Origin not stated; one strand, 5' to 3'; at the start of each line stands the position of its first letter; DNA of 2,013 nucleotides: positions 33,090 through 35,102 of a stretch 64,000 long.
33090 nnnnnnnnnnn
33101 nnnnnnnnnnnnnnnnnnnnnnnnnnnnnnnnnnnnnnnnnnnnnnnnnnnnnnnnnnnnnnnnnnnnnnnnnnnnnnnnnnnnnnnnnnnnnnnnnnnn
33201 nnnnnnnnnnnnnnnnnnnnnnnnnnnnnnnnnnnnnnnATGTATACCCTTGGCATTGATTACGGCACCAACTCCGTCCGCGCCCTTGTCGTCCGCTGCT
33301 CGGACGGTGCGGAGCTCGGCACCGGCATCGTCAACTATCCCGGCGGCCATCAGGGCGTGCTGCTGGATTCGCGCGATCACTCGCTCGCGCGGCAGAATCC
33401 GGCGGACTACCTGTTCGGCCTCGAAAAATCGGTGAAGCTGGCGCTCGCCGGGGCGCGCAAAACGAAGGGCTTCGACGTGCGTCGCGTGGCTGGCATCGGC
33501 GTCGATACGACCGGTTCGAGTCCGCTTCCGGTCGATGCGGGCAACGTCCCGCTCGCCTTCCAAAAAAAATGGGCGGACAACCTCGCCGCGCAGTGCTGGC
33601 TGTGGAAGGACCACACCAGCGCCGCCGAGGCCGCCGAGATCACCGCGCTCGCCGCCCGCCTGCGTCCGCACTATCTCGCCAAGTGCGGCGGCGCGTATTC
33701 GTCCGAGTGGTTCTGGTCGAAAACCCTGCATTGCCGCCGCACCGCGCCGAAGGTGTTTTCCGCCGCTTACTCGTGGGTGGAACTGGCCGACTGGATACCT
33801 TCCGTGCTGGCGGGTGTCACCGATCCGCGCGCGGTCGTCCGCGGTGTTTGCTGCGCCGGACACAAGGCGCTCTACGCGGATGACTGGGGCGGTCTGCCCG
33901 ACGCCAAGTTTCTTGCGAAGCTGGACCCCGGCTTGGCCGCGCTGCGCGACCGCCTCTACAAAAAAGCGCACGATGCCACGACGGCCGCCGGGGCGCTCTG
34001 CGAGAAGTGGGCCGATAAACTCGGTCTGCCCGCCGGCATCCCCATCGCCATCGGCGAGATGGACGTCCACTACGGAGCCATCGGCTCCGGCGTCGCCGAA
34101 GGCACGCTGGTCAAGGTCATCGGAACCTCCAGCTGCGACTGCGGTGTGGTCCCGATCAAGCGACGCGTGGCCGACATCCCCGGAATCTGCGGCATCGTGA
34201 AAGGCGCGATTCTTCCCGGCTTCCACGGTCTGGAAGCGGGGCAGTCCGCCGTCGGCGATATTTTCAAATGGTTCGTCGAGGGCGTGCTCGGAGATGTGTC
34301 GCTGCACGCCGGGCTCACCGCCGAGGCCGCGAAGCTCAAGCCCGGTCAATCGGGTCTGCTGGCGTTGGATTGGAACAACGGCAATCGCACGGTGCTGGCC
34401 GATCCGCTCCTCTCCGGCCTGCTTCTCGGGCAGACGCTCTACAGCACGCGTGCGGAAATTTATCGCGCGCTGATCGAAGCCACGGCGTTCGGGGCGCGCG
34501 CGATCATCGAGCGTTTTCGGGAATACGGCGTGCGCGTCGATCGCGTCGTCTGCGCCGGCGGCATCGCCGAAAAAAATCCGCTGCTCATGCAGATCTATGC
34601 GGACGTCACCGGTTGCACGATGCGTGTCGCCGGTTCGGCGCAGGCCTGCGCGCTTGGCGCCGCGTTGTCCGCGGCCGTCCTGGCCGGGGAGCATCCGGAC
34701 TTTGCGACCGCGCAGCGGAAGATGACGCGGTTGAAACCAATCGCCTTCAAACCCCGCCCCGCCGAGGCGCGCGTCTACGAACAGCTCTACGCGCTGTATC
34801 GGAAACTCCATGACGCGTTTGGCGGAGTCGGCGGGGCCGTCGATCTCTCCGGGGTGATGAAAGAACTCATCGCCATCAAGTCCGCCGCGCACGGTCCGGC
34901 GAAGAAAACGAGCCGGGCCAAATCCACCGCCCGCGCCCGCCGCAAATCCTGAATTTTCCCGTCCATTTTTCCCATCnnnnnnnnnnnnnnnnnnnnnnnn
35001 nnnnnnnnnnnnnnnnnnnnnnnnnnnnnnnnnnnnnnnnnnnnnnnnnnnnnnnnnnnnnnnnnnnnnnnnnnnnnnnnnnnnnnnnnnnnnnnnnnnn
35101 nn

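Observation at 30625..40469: GH116 + two GH172 + ribulokinase + GPH transporter: candidate D-arabinan (actinobacterial cell-wall glycan) utilisation locus in a verrucomicrobium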

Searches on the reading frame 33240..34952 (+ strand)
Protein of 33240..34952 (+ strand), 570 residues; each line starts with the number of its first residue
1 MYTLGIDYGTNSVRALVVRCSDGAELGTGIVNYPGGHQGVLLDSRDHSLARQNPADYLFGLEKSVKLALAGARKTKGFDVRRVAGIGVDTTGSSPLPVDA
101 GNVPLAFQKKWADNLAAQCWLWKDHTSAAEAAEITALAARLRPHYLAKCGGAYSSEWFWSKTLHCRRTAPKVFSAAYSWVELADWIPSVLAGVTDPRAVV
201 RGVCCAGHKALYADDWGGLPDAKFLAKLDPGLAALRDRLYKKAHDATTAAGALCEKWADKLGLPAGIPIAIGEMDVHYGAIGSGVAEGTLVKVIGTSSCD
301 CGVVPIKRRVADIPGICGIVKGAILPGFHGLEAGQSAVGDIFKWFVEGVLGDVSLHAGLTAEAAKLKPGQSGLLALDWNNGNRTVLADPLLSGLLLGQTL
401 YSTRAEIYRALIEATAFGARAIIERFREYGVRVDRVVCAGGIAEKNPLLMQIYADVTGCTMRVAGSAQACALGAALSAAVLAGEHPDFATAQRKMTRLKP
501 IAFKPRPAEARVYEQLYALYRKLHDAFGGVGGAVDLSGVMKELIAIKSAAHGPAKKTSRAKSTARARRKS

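Call 4: search_protein_families(library=pfam, proteins=[window:33240-34952:+], max_evalue=0.001)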
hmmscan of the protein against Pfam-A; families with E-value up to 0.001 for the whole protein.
window:33240-34952:+ (570 aa): 2 families
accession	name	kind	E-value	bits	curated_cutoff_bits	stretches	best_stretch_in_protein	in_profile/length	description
PF02782.22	FGGY_C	-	1.3e-38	133.2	27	1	292-480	3-196/198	FGGY family of carbohydrate kinases, C-terminal domain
PF00370.27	FGGY_N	-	2.3e-08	34.4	28.8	1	2-282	1-245/245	FGGY family of carbohydrate kinases, N-terminal domain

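Call 5: search_protein_families(library=ncbifam, proteins=[window:33240-34952:+], max_evalue=0.001)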
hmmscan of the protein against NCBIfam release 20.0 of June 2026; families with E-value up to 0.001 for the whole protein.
window:33240-34952:+ (570 aa): 10 families
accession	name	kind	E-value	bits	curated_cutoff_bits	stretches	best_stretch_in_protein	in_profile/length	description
NF003154.0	PRK04123.1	equivalog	1.4e-184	614.9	428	1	2-529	5-539/554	ribulokinase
TIGR01234.1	L-ribulokinase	equivalog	4.1e-167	557.2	583.25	1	2-528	2-531/536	ribulokinase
TIGR01315.1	5C_CHO_kinase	subfamily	8.1e-42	143.6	408.7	2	4-346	3-334/541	FGGY family pentulose kinase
TIGR01312.1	XylB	equivalog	2.2e-36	125.4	380.25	1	4-524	1-480/481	xylulokinase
NF008187.0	PRK10939.1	equivalog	2.8e-26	92.2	528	1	127-524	108-500/521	autoinducer-2 kinase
TIGR01311.1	glycerol_kin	equivalog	1.3e-13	50.1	590.35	1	368-509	345-476/496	glycerol kinase GlpK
TIGR02628.1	fuculo_kin_coli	equivalog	2.6e-12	46.4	470.9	1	234-496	198-456/465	L-fuculokinase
NF000756.0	PRK00047.1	subfamily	1.7e-10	39.8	498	1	390-508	360-476/502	glycerol kinase GlpK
TIGR01314.1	gntK_FGGY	equivalog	1.8e-10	40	648.55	1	244-523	206-489/505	gluconokinase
NF011601.0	PRK15027.1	equivalog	3.1e-05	22.6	912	1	245-523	204-475/484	xylulokinase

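Call 39: search_solved_structures(query=window:33240-34952:+, max_evalue=1e-20)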
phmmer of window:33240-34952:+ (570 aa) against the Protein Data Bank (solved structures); distinct sequences matched with E-value up to 1e-20: 2.
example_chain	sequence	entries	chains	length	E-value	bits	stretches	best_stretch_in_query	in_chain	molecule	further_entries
3qdk_A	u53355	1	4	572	7.2e-111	374.9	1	2-555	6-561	Ribulokinase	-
3gg4_A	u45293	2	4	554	8.8e-26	94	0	375-523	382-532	glycerol kinase | xylulose kinase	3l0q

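Call 68: find_related_loci(query=window:33240-34952:+, collection=metagenome_contigs, flank=8000)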
Query window:33240-34952:+ (570 aa) in metagenome_contigs; peptide patterns used: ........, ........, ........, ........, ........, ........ (x = any residue, [..] = any of these).
600 stretches matched a pattern (row limit reached: there are more); 588 encode a relative of the query (tblastn E <= 1e-3); the best 80 are kept; 80 distinct loci.
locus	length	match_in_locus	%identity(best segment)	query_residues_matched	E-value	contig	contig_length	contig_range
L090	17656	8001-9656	79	1-551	0e+0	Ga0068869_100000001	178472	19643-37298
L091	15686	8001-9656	80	1-551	0e+0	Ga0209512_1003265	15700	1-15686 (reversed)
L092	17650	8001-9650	81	1-549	0e+0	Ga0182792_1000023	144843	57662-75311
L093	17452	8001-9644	77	1-547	0e+0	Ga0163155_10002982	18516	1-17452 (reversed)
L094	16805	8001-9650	75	1-549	0e+0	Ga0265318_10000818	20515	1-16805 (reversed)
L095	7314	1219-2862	75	1-547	0e+0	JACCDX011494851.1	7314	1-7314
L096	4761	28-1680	75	2-551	0e+0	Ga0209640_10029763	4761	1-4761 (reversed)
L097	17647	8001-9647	74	1-548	0e+0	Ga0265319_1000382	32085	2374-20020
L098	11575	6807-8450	74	2-548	0e+0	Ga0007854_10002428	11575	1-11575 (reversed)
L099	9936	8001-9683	72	2-564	0e+0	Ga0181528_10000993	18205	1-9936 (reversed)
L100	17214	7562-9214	73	1-550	0e+0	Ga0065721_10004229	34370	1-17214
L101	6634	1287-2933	73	2-549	0e+0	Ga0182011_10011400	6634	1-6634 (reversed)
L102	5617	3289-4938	73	1-549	0e+0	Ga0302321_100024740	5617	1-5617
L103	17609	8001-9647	71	1-548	0e+0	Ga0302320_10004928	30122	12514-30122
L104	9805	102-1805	70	2-570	0e+0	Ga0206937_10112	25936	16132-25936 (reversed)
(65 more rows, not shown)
